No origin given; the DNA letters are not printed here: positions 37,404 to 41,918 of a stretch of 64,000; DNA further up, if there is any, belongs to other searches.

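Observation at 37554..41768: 1404-aa surface protein with a perfect ~752-bp tandem duplication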

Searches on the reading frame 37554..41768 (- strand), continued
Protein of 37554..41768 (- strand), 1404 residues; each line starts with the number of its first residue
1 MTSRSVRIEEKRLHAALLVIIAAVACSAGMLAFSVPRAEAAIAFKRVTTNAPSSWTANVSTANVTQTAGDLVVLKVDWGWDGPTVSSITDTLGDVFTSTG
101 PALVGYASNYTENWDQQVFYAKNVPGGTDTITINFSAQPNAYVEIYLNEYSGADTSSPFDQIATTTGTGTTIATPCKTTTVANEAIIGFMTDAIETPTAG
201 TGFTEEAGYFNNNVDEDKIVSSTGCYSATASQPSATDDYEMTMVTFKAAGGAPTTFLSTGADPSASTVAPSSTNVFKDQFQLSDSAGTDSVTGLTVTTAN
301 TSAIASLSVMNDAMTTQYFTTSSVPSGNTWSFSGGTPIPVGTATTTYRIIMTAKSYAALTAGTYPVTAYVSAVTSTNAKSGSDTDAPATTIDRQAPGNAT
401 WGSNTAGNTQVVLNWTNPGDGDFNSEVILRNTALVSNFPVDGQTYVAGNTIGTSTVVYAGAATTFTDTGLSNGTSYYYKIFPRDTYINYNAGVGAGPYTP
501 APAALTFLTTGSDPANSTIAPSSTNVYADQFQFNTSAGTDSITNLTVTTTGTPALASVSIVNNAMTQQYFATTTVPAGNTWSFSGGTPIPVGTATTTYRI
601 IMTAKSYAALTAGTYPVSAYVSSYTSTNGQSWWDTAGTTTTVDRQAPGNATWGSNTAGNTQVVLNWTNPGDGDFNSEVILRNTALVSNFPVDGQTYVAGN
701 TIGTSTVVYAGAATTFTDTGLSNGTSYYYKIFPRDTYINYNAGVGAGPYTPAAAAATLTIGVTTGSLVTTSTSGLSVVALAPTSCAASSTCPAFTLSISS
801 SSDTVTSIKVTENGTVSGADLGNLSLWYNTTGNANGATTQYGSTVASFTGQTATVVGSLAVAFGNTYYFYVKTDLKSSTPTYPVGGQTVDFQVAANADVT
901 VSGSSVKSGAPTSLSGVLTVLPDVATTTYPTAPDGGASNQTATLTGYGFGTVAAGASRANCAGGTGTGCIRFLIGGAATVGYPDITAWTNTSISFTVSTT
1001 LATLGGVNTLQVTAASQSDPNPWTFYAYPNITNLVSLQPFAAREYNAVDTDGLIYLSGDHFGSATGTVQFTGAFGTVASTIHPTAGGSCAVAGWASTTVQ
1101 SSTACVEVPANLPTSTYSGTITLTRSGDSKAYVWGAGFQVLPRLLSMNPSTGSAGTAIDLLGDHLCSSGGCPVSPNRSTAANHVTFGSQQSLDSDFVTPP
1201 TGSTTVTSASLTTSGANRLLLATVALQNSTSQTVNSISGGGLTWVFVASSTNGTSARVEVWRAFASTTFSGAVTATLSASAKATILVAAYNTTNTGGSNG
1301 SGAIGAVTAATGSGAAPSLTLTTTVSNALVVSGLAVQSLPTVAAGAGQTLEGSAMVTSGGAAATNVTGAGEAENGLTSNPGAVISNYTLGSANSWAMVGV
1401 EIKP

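Call 56: search_protein_families(library=pfam, proteins=[P0003, P0011, P0022, P0039], max_evalue=0.01)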
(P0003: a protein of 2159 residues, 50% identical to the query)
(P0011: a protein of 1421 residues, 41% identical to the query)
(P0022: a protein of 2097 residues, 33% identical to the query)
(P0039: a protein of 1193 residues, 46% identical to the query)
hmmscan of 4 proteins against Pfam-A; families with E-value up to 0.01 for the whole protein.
P0003 (2159 aa): 5 families
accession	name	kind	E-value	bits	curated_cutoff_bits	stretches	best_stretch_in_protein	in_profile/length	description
PF10179.15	NDNF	-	3.3e-09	37.3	27.3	0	1844-1878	78-111/127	Neuron-derived neurotrophic factor, first Fn(III) domain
PF00041.27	fn3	-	6.9e-09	36.2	25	0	672-749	12-70/84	Fibronectin type III domain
PF16656.11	Pur_ac_phosph_N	-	2.7e-07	31.5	30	0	427-500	15-82/93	Purple acid Phosphatase, N-terminal domain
PF24798.1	Ig-CFAP74_4th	-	0.00016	22.2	28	0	1694-1762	15-83/95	CFAP74 forth Ig-like domain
PF16765.10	Pim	-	0.00024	21.6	24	0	1122-1159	36-73/91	Pesticin immunity protein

P0011 (1421 aa): 5 families
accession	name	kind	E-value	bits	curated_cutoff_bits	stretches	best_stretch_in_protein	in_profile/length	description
PF16323.11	DUF4959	-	1.3e-09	38.8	32.9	0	627-666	10-49/106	Domain of unknown function (DUF4959)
PF10179.15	NDNF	-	2.7e-09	37.6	27.3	0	1208-1249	77-118/127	Neuron-derived neurotrophic factor, first Fn(III) domain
PF00041.27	fn3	-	2.5e-06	28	25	1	635-732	2-75/84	Fibronectin type III domain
PF16656.11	Pur_ac_phosph_N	-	0.001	20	30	2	638-727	3-82/93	Purple acid Phosphatase, N-terminal domain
PF25788.1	Ig_Rha78A_N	-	0.0091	16.7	27.4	0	354-401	22-69/105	Rha78A-like, N-terminal immunoglobulin domain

P0022 (2097 aa): 4 families
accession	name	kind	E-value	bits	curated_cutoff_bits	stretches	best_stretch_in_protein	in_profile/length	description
PF01833.30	TIG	-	1.1e-13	51.4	20.9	2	1621-1700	1-72/84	IPT/TIG domain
PF00041.27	fn3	-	5.4e-08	33.4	25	1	1125-1210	10-74/84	Fibronectin type III domain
PF16656.11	Pur_ac_phosph_N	-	3.9e-06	27.8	30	1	1875-1966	12-93/93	Purple acid Phosphatase, N-terminal domain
PF23376.1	Fn3_VIN3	-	0.0061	17.5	33.9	0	1897-1966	27-95/99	VIN3-like, fibronectin type-III domain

P0039 (1193 aa): 1 family
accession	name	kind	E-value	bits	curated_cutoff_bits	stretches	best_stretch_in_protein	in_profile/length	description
PF01833.30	TIG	-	4e-13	49.6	20.9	2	442-530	1-78/84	IPT/TIG domain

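Call 62: find_encoding_contigs(protein=P0014, flank=3000, max_places=1)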
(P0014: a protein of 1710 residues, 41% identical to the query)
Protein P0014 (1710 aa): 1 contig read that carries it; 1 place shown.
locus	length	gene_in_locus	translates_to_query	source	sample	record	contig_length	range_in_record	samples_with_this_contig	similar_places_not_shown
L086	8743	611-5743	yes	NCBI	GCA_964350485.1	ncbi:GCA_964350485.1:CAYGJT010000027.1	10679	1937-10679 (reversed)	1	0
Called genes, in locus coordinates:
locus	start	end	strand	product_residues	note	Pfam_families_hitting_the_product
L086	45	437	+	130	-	PF00072:Response_reg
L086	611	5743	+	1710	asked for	-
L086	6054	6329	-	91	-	-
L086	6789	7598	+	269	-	PF19077:Big_13 (faint)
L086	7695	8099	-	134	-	-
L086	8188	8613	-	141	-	PF21549:PRDM2_PR (weak), PF00856:SET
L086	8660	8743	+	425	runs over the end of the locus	PF00890:FAD_binding_2, PF01134:GIDA (weak), PF01262:AlaDh_PNT_C (weak), PF01266:DAO (weak), PF03486:HI0933_like, PF07992:Pyr_redox_2, PF12831:FAD_oxidored, PF22780:HI0933_like_1st, +4 more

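Call 63: find_encoding_contigs(protein=P0011, flank=3000, max_places=1)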
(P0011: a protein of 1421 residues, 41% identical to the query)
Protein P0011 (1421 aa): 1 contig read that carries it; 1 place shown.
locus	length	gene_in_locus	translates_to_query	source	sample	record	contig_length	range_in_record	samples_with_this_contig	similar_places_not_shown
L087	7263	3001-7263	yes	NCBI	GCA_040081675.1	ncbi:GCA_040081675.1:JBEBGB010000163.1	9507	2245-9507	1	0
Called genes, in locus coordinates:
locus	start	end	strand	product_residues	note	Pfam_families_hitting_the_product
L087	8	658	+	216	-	PF13505:OMP_b-brl (weak)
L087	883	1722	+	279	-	PF09990:DUF2231, PF13428:TPR_14 (faint)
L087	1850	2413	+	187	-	PF02635:DsrE (weak)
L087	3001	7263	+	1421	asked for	PF00041:fn3 (faint), PF10179:NDNF (faint), PF23376:Fn3_VIN3 (faint)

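Call 80: search_protein_families(library=ncbifam, proteins=[window:37554-41768:-], max_evalue=0.1)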
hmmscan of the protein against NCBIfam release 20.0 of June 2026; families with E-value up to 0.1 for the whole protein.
window:37554-41768:- (1404 aa): 0 families

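Call 85: find_related_loci(query=window:37554-41768:-, collection=metagenome_contigs, flank=8000)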
Query window:37554-41768:- (1404 aa) in metagenome_contigs; peptide patterns used: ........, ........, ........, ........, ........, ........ (x = any residue, [..] = any of these).
72 stretches matched a pattern; 3 encode a relative of the query (tblastn E <= 1e-3); 3 distinct loci.
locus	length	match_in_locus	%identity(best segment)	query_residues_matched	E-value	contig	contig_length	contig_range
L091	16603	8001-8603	38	1203-1404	2e-15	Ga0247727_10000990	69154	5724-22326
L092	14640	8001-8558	37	1219-1404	4e-14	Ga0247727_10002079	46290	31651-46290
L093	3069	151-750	35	1201-1403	5e-13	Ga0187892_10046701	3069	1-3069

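Call 94: search_protein_families(library=pfam, proteins=[P0112, P0059, P0040, P0066, P0053, P0078], max_evalue=0.0001)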
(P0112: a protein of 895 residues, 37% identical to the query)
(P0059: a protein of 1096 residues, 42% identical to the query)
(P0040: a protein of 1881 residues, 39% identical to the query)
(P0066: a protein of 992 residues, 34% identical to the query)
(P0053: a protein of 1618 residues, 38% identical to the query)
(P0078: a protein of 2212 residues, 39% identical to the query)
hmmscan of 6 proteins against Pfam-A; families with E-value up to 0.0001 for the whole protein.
P0112 (895 aa): 1 family
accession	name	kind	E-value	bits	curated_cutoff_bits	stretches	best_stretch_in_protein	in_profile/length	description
PF00150.24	Cellulase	-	1.2e-20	74.6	23.5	1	518-805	16-243/272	Cellulase (glycosyl hydrolase family 5)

P0059 (1096 aa): 4 families
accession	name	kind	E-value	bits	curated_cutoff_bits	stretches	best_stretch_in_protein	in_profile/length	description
PF01833.30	TIG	-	3e-34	117.3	20.9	2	807-888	1-84/84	IPT/TIG domain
PF09118.17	GO-like_E_set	-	7.2e-30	103.7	25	1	407-501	1-100/100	Galactose oxidase-like, Early set domain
PF07250.17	Glyoxal_oxid_N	-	3.9e-10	39.8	37.5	1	85-273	49-243/243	Glyoxal oxidase N-terminus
PF13964.12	Kelch_6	-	2.8e-06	27.5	25.3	0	307-346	5-41/50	Kelch motif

P0040 (1881 aa): 9 families
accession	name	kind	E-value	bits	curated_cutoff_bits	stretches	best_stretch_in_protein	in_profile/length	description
PF01833.30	TIG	-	9.1e-84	276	20.9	6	1203-1284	1-84/84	IPT/TIG domain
PF09118.17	GO-like_E_set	-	1.4e-27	96.3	25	1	410-504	1-100/100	Galactose oxidase-like, Early set domain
PF13964.12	Kelch_6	-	9.3e-13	48.1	25.3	0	313-361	5-50/50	Kelch motif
PF13418.12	Kelch_4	-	7.8e-10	39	21.6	0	314-356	7-46/49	Galactose oxidase, central domain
PF07250.17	Glyoxal_oxid_N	-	4.1e-09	36.5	37.5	1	89-279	48-243/243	Glyoxal oxidase N-terminus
PF01344.31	Kelch_1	-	1.8e-07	31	20.1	0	318-356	10-44/46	Kelch motif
PF07646.21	Kelch_2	-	3.8e-07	30.2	21.3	0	116-157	9-47/48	Kelch motif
PF25210.1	Kelch_FKB95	-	1.4e-05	25.3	70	0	277-355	48-124/268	FKB95, Kelch-repeats domain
PF18705.7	DUF5643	-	7.6e-05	23.1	34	0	563-611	51-101/115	Family of unknown function (DUF5643)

P0066 (992 aa): 0 families

P0053 (1618 aa): 2 families
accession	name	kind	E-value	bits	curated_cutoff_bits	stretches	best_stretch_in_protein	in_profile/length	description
PF01833.30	TIG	-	2e-73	242.8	20.9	5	1327-1408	1-82/84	IPT/TIG domain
PF20144.5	TIG_SUH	-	2.1e-11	44.2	24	0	788-836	16-63/94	TIG domain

P0078 (2212 aa): 3 families
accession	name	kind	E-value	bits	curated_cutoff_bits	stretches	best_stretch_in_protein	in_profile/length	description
PF00041.27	fn3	-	7.1e-48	161.2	25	4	813-898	2-81/84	Fibronectin type III domain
PF13385.13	Laminin_G_3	-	1.6e-31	109.9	27.6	1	1369-1519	1-150/151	Concanavalin A-like lectin/glucanases superfamily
PF25788.1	Ig_Rha78A_N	-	3.9e-16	59.6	27.4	0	724-804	16-102/105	Rha78A-like, N-terminal immunoglobulin domain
